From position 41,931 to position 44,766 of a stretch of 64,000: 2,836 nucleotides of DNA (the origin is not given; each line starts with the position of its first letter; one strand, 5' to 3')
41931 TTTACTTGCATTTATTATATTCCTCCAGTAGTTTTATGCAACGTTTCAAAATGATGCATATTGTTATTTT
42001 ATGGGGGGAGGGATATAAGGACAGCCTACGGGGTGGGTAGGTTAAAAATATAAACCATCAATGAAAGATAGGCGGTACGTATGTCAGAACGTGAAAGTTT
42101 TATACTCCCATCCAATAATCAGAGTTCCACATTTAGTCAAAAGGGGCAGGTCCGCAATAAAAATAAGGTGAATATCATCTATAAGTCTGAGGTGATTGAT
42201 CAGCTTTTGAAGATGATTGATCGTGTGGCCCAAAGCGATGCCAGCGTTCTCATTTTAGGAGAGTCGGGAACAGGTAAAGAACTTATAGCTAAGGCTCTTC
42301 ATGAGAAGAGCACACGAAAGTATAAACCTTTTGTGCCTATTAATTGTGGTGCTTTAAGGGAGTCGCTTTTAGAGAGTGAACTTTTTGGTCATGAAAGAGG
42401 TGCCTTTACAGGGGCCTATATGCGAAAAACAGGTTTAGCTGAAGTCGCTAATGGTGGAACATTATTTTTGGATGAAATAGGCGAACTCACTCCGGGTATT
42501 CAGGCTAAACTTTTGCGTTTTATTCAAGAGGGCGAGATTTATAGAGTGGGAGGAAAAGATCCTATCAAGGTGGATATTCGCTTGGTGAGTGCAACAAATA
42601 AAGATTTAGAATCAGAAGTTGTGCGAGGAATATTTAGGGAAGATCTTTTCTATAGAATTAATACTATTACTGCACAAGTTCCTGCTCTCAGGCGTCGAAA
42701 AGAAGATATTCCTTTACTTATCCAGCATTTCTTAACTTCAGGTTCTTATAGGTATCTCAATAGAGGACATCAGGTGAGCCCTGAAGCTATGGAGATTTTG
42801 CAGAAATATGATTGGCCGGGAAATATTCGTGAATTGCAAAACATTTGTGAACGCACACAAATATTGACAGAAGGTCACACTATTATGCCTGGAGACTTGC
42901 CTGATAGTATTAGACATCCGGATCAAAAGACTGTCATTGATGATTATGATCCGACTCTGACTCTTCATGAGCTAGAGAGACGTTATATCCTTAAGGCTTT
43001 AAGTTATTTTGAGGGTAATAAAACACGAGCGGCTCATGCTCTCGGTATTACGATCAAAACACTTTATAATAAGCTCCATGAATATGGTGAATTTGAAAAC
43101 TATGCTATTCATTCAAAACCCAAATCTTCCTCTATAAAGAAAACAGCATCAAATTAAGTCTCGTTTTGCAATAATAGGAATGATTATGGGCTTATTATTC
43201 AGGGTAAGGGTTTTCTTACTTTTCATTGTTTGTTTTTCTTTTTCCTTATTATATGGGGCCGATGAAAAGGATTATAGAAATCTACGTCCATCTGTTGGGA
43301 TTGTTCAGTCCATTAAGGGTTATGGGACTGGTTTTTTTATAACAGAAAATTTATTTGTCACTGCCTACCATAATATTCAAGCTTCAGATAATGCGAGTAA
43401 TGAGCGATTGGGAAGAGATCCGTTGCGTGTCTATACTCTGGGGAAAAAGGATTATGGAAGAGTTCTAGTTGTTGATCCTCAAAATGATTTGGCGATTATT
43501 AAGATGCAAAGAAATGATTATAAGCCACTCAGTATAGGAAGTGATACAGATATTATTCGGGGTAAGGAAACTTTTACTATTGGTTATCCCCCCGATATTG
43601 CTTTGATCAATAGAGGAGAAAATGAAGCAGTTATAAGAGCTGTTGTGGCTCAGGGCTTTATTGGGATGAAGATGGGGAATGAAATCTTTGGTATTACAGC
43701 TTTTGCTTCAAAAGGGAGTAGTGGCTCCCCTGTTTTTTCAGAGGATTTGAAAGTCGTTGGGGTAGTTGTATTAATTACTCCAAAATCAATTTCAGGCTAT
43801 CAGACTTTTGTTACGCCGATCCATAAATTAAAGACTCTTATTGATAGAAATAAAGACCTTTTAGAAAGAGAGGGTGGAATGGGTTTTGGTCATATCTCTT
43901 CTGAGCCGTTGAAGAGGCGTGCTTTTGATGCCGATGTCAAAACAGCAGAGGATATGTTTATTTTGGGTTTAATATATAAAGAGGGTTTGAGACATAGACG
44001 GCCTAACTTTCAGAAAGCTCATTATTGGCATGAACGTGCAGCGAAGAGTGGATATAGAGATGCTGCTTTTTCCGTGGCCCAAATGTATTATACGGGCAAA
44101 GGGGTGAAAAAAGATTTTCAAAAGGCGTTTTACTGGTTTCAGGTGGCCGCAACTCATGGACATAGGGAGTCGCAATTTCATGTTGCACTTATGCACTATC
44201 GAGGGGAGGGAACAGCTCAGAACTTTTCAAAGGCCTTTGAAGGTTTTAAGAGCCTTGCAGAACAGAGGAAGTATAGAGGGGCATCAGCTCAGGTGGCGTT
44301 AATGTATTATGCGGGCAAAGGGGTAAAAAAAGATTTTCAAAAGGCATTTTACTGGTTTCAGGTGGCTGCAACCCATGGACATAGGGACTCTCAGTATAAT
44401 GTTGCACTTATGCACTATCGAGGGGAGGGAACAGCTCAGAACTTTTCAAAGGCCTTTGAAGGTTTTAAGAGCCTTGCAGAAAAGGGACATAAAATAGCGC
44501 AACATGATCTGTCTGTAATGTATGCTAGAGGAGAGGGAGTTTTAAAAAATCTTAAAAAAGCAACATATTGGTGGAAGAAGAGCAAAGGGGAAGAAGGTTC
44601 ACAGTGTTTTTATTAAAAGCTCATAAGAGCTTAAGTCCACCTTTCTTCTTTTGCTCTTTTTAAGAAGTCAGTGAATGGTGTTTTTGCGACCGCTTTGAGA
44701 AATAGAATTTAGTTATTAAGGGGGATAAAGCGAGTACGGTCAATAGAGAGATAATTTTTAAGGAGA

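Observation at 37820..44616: Integrated hypothesis: a sigma-54-controlled, repeat-tunable envelope module in an accessory-looking island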

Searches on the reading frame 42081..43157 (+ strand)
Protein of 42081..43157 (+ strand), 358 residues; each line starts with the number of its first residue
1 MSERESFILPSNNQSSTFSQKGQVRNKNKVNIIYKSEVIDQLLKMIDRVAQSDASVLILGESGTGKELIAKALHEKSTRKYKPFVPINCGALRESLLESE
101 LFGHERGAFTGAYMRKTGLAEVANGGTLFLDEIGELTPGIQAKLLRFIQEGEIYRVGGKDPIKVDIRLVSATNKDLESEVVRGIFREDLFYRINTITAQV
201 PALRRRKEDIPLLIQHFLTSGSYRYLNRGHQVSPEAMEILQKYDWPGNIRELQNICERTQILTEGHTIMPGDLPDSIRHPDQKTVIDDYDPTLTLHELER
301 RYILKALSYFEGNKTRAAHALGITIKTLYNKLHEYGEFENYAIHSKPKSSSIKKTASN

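Call 7: search_protein_families(library=pfam, proteins=[window:42081-43157:+], max_evalue=0.01)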
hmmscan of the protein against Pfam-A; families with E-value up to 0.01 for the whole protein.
window:42081-43157:+ (358 aa): 10 families
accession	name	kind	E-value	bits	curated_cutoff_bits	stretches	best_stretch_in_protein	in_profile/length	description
PF00158.32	Sigma54_activat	-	4.3e-69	231.9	20.2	1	32-197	1-166/168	Sigma-54 interaction domain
PF25601.1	AAA_lid_14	-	9.4e-27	93.1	27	1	204-283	1-80/87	AAA+ ATPase lid domain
PF14532.12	Sigma54_activ_2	-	1.7e-22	80.6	25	1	35-203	3-138/138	Sigma-54 interaction domain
PF02954.25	HTH_8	-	6.5e-13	48.6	22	1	295-335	2-42/42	Bacterial regulatory protein, Fis family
PF07728.20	AAA_5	-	1.1e-07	32.4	22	1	56-173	2-122/139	AAA domain (dynein-related subfamily)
PF07724.20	AAA_2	-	1.7e-06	28.6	27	1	54-164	4-114/166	AAA domain (Cdc48 subfamily)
PF00004.35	AAA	-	2.8e-05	25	21.2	1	56-174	1-110/131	ATPase family associated with various cellular activities (AAA)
PF13191.12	AAA_16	-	3.1e-05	25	32.6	1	34-101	4-78/167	AAA ATPase domain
PF01078.27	Mg_chelatase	-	0.00065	19.6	20.3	0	113-173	95-157/207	Magnesium chelatase, subunit ChlI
PF18024.7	HTH_50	-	0.0058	16.7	27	0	296-336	9-48/50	Helix-turn-helix domain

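Call 38: search_protein_families(library=ncbifam, proteins=[window:42081-43157:+], max_evalue=0.001)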
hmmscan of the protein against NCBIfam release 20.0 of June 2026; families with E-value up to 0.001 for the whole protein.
window:42081-43157:+ (358 aa): 29 families (the best 25 are shown)
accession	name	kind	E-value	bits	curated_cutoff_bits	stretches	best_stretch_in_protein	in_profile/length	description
TIGR01817.1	nifA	equivalog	3.9e-106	355.9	528.85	1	19-273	185-438/534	nif-specific transcriptional activator NifA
NF041552.1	TF_PrdR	equivalog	1.4e-105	353.8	795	1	24-336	261-577/577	sigma-54 dependent transcriptional regulator PrdR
TIGR02915.1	PEP_resp_reg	equivalog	4.7e-101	338.8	502.6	1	28-336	137-443/445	PEP-CTERM-box response regulator transcription factor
NF008469.0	PRK11361.1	equivalog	5.2e-101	338.6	714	1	31-336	144-455/461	acetoacetate metabolism transcriptional regulator AtoC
TIGR01818.1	ntrC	equivalog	2.2e-98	330.1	558.6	1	14-282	118-386/463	nitrogen regulation protein NR(I)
NF050807.1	TransRegFlbDCaul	equivalog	3e-98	329.6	750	1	27-337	115-440/454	sigma-54-dependent transcriptional regulator FlbD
NF007689.0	PRK10365.1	equivalog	4.6e-96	322.3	760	1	27-332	136-439/441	sigma-54-dependent response regulator transcription factor ZraR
NF038308.1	RNA_repair_RtcR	equivalog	2.3e-95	320.5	650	1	17-286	166-445/530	RNA repair transcriptional activator RtcR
NF003451.0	PRK05022.1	equivalog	2e-91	307.3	476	1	14-267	174-427/512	nitric oxide reductase transcriptional regulator NorR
TIGR02329.1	propionate_PrpR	equivalog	3.1e-87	293.4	499.2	1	15-333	196-525/526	propionate catabolism operon regulatory protein PrpR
NF011953.0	PRK15424.1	equivalog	4.7e-84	282.9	703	1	16-334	204-533/538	propionate catabolism operon regulatory protein PrpR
NF049963.1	RespRegFlgRCampy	domain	2.9e-82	276.8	750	1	17-335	121-427/429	fla regulon two-component system response regulator FlgR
NF008176.1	PRK10923.1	equivalog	1.5e-81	274.4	620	1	23-281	131-389/469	nitrogen regulation protein NR(I)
NF011695.0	PRK15115.1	equivalog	2.2e-81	273.9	763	1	26-332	131-433/445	two-component system response regulator GlrR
NF041946.1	LuxO_transreg_Vib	equivalog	5.1e-81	272.8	800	1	13-335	116-460/463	quorum-sensing sigma-54 dependent transcriptional regulator LuxO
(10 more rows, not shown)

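Call 71: find_homologous_proteins(query=window:42081-43157:+, max_evalue=1e-60)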
Query window:42081-43157:+ (358 aa): 7906 proteins with E <= 1e-60 among 8000 candidates; the best 120 are listed.
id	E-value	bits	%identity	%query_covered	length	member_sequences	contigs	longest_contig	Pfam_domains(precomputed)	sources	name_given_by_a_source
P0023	3.2e-209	712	90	100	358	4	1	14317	PF00158.33,PF07724.21,PF25601.2,PF02954.26,PF00004.36,PF14532.13,PF07728.21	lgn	-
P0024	1.9e-186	637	81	97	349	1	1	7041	PF00158.33,PF07724.21,PF25601.2,PF02954.26,PF00004.36,PF14532.13,PF07728.21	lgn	-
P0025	4.5e-180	616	79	97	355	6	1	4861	PF00158.33,PF07724.21,PF25601.2,PF02954.26,PF14532.13,PF07728.21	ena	-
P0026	5.4e-180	616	79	97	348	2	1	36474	PF00158.33,PF07724.21,PF25601.2,PF02954.26,PF00004.36,PF14532.13,PF07728.21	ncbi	-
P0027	8.5e-177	606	77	98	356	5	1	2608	PF00158.33,PF07724.21,PF25601.2,PF02954.26,PF00004.36,PF14532.13,PF07728.21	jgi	jgi:two-component system response regulator HydG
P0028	4.1e-174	597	74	97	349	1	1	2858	PF00158.33,PF07724.21,PF25601.2,PF02954.26,PF14532.13,PF07728.21,PF13191.13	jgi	jgi:two-component system response regulator HydG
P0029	7.3e-174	596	77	95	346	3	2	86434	PF00158.33,PF07724.21,PF25601.2,PF02954.26,PF00004.36,PF14532.13,PF07728.21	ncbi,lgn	-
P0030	1.7e-173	595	75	97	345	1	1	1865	PF00158.33,PF07724.21,PF25601.2,PF02954.26,PF00004.36,PF14532.13,PF07728.21,PF13191.13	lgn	-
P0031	1.8e-173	595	74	99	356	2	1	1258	PF00158.33,PF07724.21,PF25601.2,PF02954.26,PF14532.13,PF07728.21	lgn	-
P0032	5.0e-173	593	75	96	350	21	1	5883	PF00158.33,PF07724.21,PF25601.2,PF02954.26,PF00004.36,PF14532.13,PF07728.21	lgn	-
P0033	8.4e-173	592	76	96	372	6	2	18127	PF00158.33,PF07724.21,PF25601.2,PF02954.26,PF00004.36,PF14532.13,PF07728.21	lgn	-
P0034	2.4e-172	591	79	89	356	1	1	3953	PF00158.33,PF07724.21,PF25601.2,PF02954.26,PF00004.36,PF14532.13,PF07728.21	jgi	jgi:transcriptional regulator with PAS, ATPase and Fis domain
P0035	3.4e-172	590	75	96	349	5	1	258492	PF00158.33,PF07724.21,PF25601.2,PF02954.26,PF00004.36,PF14532.13,PF07728.21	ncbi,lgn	ncbi:MAG: sigma-54 dependent transcriptional regulator [Bdellovibrionota bacterium]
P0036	3.9e-172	590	75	96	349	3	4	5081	PF00158.33,PF07724.21,PF25601.2,PF02954.26,PF00004.36,PF14532.13,PF07728.21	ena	-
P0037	3.9e-172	590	74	97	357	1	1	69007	PF00158.33,PF07724.21,PF25601.2,PF02954.26,PF14532.13,PF07728.21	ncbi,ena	-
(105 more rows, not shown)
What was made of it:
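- On Bacterial enhancer-binding protein: The listed relatives have the same domain content and mostly the same length: 336-414 aa, most of them 345-360 (call 71).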

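Call 72: find_encoding_contigs(protein=P0023, flank=10000, max_places=3)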
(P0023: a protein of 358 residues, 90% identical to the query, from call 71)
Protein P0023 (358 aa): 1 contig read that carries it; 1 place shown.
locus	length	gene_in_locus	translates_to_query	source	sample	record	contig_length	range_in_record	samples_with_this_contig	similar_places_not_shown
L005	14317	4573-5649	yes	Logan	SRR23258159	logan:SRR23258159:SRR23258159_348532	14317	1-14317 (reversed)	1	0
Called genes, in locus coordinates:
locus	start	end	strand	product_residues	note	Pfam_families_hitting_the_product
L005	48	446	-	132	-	PF01597:GCV_H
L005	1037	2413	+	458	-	PF12796:Ank_2, PF13857:Ank_5 (weak), PF00023:Ank (weak), PF12796:Ank_2, PF13857:Ank_5 (weak), PF13637:Ank_4 (weak), PF00023:Ank, PF12796:Ank_2, +3 more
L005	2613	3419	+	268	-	-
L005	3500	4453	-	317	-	PF02899:Phage_int_SAM_1 (weak), PF00589:Phage_integrase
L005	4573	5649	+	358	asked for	PF00004:AAA (faint), PF00158:Sigma54_activat, PF14532:Sigma54_activ_2, PF07724:AAA_2 (weak), PF07728:AAA_5, PF25601:AAA_lid_14, PF02954:HTH_8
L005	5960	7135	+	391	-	PF08238:Sel1 (weak)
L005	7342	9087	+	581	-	PF13365:Trypsin_2, PF23310:TPR_27 (faint), PF08238:Sel1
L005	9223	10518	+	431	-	PF00089:Trypsin, PF13365:Trypsin_2, PF23310:TPR_27 (faint), PF08238:Sel1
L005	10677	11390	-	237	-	PF09335:VTT_dom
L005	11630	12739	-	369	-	PF13439:Glyco_transf_4, PF00534:Glycos_transf_1, PF13692:Glyco_trans_1_4, PF20706:GT4-conflict (weak)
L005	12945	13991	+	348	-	PF01548:DEDD_Tnp_IS110, PF02371:Transposase_20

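Call 73: find_encoding_contigs(protein=P0029, flank=10000, max_places=3)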
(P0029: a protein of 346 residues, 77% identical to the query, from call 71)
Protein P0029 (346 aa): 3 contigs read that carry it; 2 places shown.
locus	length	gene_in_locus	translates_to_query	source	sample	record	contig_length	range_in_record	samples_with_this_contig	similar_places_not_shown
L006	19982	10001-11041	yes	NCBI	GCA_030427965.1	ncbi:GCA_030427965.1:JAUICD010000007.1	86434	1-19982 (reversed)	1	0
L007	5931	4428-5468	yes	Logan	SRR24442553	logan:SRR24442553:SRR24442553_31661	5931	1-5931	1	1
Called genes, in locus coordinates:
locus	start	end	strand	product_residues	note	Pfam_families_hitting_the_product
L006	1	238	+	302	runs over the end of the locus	-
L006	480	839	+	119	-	PF04266:ASCH (weak)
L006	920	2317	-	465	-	PF13727:CoA_binding_3, PF02397:Bac_transf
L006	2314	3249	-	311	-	PF01073:3Beta_HSD, PF01370:Epimerase, PF04321:RmlD_sub_bind (weak), PF16363:GDP_Man_Dehyd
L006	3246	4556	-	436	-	PF02558:ApbA (weak), PF03446:NAD_binding_2 (faint), PF03721:UDPG_MGDP_dh_N, PF03807:F420_oxidored (faint), PF00984:UDPG_MGDP_dh, PF03720:UDPG_MGDP_dh_C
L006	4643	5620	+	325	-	PF03706:LPG_synthase_TM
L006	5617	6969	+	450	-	PF03448:MgtE_N, PF00571:CBS, PF01769:MgtE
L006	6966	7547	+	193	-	PF11967:RecO_N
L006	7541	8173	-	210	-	-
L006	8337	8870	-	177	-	PF08645:PNK3P, PF00702:Hydrolase, PF13419:HAD_2, PF13242:Hydrolase_like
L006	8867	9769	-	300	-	PF02899:Phage_int_SAM_1, PF00589:Phage_integrase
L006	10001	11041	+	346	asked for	PF00158:Sigma54_activat, PF14532:Sigma54_activ_2, PF00004:AAA (weak), PF07724:AAA_2 (weak), PF07728:AAA_5, PF25601:AAA_lid_14, PF02954:HTH_8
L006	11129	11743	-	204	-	-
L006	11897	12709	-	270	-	-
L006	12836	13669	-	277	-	PF00669:Flagellin_N, PF00700:Flagellin_C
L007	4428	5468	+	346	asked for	PF00158:Sigma54_activat, PF14532:Sigma54_activ_2, PF00004:AAA (weak), PF07724:AAA_2 (weak), PF07728:AAA_5, PF25601:AAA_lid_14, PF02954:HTH_8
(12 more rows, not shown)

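Call 82: find_encoding_contigs(protein=P0035, flank=10000, max_places=2)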
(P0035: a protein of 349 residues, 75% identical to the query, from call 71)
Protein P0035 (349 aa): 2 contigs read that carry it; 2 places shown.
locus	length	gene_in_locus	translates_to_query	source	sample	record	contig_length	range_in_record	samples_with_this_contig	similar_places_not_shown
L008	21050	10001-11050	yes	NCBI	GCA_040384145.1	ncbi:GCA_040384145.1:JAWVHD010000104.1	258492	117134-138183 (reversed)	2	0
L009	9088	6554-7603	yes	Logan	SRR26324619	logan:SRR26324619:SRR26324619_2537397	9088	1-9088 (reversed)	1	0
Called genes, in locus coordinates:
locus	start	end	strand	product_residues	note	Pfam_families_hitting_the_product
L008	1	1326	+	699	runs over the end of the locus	PF07719:TPR_2 (faint), PF12895:ANAPC3 (faint)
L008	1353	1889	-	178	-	PF08645:PNK3P, PF13419:HAD_2, PF00702:Hydrolase, PF13242:Hydrolase_like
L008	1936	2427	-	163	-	-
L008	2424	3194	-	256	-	-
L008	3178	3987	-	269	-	PF14394:DUF4423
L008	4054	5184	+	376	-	-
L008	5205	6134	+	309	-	-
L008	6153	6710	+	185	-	-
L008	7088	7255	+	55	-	-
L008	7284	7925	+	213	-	-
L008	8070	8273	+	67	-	-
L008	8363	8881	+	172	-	-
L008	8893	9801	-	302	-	PF02899:Phage_int_SAM_1 (faint), PF00589:Phage_integrase, PF22823:MrpR_C_cat (weak)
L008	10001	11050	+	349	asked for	PF00158:Sigma54_activat, PF14532:Sigma54_activ_2, PF07724:AAA_2 (weak), PF00004:AAA (weak), PF07728:AAA_5 (weak), PF25601:AAA_lid_14, PF02954:HTH_8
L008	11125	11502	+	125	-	-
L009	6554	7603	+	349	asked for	PF00158:Sigma54_activat, PF14532:Sigma54_activ_2, PF07724:AAA_2 (weak), PF00004:AAA (weak), PF07728:AAA_5 (weak), PF25601:AAA_lid_14, PF02954:HTH_8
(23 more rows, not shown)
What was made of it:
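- Closest known: PspF/HrpRS-type bEBPs lacking an N-terminal regulatory domain. Different: It belongs to a Bdellovibrionota-wide orthologue group paired with a Xer-like gene (calls 71-73, 82).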

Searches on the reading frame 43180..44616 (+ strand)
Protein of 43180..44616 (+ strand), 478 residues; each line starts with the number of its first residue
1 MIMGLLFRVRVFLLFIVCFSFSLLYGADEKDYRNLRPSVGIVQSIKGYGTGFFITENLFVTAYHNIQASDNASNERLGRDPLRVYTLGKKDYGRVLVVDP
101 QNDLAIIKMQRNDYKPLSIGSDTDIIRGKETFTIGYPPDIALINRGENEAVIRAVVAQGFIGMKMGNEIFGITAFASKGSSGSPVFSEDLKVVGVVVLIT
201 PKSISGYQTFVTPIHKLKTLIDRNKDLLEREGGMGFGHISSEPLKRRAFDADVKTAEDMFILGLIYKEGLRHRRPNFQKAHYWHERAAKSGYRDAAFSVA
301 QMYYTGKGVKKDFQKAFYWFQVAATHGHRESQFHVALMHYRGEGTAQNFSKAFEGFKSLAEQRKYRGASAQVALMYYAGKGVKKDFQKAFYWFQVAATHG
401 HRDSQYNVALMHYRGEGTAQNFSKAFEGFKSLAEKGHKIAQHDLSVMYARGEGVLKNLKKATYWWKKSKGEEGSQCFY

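Call 7: search_protein_families(library=pfam, proteins=[window:43180-44616:+], max_evalue=0.01)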
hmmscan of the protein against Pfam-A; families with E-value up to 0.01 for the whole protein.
window:43180-44616:+ (478 aa): 5 families
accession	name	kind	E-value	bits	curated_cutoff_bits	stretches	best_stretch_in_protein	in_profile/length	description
PF08238.18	Sel1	-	4.7e-42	141.4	30.7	5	294-328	2-36/36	Sel1 repeat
PF13365.12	Trypsin_2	-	2.9e-18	67.4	27.6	1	49-195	1-144/144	Trypsin-like peptidase domain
PF00089.32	Trypsin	-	2.5e-08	34.5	20.6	1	41-221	17-220/220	Trypsin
PF23310.1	TPR_27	-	0.001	19.2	27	0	384-439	43-98/110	Plant tetratrico peptide repeats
PF00656.27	Peptidase_C14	-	0.0011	19.1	21.4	0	346-383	48-83/233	Caspase domain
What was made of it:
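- Checked: 43180..44616(+) has a signal peptide, Trypsin_2 and five Sel1 repeats (call 7).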

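Call 38: search_protein_families(library=ncbifam, proteins=[window:43180-44616:+], max_evalue=0.001)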
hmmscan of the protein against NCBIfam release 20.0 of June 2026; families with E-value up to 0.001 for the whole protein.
window:43180-44616:+ (478 aa): 8 families
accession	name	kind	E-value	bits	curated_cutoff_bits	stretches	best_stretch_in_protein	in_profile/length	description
NF033786.1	phenyl_MerG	equivalog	1.4e-14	54.6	350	2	371-466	70-173/217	phenylmercury resistance protein MerG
NF038194.1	AlgK_TPR_lipo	equivalog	1.2e-11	44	700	2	257-371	334-442/448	alginate biosynthesis TPR repeat lipoprotein AlgK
NF045484.1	TransRegExoR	equivalog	6.6e-11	41.9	450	1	321-424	67-183/267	exopolysaccharide production regulator ExoR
NF033740.0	MarP_fam_protase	equivalog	1.6e-09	37.3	250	1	49-196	213-351/390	MarP family serine protease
NF047621.1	FlgprotMotXVib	equivalog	4.8e-06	26.2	330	0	279-355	94-170/211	flagellar protein MotX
NF047968.1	SerProtHtrA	equivalog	5.9e-06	25.9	470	1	43-223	83-255/357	serine protease HtrA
NF041521.1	HhoA_HhoB_HtrA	equivalog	3.1e-05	23.4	450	1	44-220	54-219/335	HhoA/HhoB/HtrA family serine endopeptidase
TIGR02037.1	degP_htrA_DO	subfamily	4.8e-05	22.5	416.2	1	43-221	56-224/434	Do family serine endopeptidase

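Call 103: search_protein_families(library=phrogs, proteins=[window:43180-44616:+], max_evalue=0.01)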
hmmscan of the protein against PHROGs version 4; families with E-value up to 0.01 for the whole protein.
window:43180-44616:+ (478 aa): 5 families
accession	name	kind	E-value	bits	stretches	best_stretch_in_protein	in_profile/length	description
phrog_8741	-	unknown function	5.2e-46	158.6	2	341-468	86-212/380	-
phrog_9683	-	other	3.5e-15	57.1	1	11-206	17-197/233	protease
phrog_11383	-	unknown function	9.7e-06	26.2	1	44-222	182-353/462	-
phrog_35683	-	unknown function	0.0024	17.8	0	370-413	71-114/471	-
phrog_7688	-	unknown function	0.0056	16.8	0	123-187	137-201/288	-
